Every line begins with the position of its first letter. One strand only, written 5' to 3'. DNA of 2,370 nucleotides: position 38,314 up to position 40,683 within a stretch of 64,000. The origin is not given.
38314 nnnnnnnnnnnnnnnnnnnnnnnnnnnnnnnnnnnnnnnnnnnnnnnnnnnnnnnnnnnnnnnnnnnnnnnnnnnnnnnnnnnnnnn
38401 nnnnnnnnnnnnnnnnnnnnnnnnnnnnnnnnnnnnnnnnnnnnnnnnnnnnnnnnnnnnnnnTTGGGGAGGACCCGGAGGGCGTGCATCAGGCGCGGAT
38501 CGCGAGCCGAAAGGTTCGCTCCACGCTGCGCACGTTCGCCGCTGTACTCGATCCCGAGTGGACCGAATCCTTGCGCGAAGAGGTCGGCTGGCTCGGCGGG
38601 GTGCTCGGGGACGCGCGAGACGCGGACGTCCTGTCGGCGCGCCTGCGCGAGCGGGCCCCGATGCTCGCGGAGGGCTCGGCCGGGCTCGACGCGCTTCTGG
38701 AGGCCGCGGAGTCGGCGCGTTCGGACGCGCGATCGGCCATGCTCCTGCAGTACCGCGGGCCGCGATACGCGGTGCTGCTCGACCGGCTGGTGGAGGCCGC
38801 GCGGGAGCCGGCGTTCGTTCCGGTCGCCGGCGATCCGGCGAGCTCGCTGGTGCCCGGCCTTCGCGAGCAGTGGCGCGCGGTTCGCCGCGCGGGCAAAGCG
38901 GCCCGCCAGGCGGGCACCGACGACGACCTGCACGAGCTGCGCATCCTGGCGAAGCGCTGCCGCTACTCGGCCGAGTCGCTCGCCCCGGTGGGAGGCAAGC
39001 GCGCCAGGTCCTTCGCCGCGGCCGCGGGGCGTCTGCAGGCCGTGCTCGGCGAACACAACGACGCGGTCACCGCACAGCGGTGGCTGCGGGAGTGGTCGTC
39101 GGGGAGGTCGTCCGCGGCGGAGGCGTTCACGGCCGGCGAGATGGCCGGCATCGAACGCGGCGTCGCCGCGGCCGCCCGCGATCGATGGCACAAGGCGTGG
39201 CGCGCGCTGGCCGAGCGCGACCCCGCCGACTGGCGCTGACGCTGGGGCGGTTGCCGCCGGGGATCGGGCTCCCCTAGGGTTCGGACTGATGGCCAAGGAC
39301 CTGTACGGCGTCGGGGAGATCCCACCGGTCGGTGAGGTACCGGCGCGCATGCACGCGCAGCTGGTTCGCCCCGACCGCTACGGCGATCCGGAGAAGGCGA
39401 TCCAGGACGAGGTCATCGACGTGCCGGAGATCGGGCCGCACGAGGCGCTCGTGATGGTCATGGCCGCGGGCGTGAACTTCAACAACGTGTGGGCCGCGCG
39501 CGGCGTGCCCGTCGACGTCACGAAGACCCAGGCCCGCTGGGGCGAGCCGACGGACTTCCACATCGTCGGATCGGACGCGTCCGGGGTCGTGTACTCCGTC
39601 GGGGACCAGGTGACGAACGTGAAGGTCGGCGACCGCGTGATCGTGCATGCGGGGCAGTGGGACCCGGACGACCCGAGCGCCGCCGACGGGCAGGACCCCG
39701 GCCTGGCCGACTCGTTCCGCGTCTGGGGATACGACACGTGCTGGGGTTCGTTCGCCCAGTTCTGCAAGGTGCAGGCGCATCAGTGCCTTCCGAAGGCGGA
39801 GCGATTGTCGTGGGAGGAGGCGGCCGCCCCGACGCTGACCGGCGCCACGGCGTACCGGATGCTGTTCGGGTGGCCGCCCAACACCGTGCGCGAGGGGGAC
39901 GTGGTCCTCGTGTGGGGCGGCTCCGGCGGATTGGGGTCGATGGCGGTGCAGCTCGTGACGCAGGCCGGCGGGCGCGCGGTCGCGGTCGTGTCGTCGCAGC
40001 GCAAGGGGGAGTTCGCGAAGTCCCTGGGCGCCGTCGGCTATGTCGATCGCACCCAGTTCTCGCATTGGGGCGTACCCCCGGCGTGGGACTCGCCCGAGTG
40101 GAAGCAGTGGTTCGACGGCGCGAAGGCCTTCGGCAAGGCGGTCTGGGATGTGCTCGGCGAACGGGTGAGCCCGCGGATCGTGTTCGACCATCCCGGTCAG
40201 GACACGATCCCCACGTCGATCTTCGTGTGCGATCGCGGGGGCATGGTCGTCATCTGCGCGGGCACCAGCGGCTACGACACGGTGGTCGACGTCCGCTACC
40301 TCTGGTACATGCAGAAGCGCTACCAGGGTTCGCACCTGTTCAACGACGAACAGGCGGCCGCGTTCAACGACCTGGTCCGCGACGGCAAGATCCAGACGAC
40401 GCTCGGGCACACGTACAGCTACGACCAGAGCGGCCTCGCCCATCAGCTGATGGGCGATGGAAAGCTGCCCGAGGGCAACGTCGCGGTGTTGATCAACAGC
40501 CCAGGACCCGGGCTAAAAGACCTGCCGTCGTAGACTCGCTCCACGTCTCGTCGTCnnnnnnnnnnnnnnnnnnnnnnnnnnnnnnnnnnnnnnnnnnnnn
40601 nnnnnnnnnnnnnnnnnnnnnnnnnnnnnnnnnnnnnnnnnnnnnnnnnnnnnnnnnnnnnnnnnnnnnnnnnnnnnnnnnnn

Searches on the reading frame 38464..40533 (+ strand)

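Call 47: search_protein_families(library=pfam, proteins=[window:38464-40533:+], max_evalue=0.001)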
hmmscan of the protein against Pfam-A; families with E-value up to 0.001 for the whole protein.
window:38464-40533:+ (689 aa): 2 families
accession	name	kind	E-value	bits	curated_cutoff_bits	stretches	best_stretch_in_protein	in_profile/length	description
PF08240.17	ADH_N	-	8.3e-15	55.4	23.5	1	324-444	1-102/104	Alcohol dehydrogenase GroES-like domain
PF00107.32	ADH_zinc_N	-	2.3e-13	50.6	31.8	1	489-634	1-123/129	Zinc-binding dehydrogenase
